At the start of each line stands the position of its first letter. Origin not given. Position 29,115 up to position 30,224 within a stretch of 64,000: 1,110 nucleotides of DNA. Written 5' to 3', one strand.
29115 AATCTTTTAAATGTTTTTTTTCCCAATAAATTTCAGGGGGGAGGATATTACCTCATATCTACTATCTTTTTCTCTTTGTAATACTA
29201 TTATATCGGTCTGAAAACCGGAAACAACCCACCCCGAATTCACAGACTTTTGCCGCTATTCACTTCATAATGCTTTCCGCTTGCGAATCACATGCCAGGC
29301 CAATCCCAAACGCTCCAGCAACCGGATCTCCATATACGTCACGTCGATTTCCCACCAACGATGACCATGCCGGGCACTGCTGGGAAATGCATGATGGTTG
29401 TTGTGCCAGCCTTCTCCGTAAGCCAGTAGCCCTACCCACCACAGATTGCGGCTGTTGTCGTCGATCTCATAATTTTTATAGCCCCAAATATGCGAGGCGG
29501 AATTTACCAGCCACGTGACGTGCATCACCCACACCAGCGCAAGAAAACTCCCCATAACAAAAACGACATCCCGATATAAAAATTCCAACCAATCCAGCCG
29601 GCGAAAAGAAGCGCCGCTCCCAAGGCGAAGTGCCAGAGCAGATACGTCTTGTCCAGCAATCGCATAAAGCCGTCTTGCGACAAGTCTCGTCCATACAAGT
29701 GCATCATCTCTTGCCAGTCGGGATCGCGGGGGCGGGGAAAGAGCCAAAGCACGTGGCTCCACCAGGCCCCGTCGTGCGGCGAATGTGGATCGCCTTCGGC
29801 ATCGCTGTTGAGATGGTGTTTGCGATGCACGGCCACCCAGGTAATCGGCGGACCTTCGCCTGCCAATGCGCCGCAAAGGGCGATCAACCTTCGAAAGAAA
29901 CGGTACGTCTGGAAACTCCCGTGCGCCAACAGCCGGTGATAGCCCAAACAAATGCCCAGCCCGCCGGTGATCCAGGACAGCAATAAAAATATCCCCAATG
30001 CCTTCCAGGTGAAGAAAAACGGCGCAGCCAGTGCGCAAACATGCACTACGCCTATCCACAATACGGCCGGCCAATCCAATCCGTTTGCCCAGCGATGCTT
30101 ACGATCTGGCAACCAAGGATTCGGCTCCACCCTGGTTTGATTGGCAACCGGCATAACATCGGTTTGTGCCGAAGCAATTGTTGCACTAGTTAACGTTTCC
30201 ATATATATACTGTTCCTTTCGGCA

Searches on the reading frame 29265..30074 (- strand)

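Call 26: search_protein_families(library=pfam, proteins=[window:29265-30074:-], max_evalue=0.001)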
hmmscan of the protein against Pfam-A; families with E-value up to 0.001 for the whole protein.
window:29265-30074:- (269 aa): 1 family
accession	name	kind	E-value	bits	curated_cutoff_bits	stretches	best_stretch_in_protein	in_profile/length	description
PF00487.30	FA_desaturase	-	1.2e-09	38.7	29.7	1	159-244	147-232/253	Fatty acid desaturase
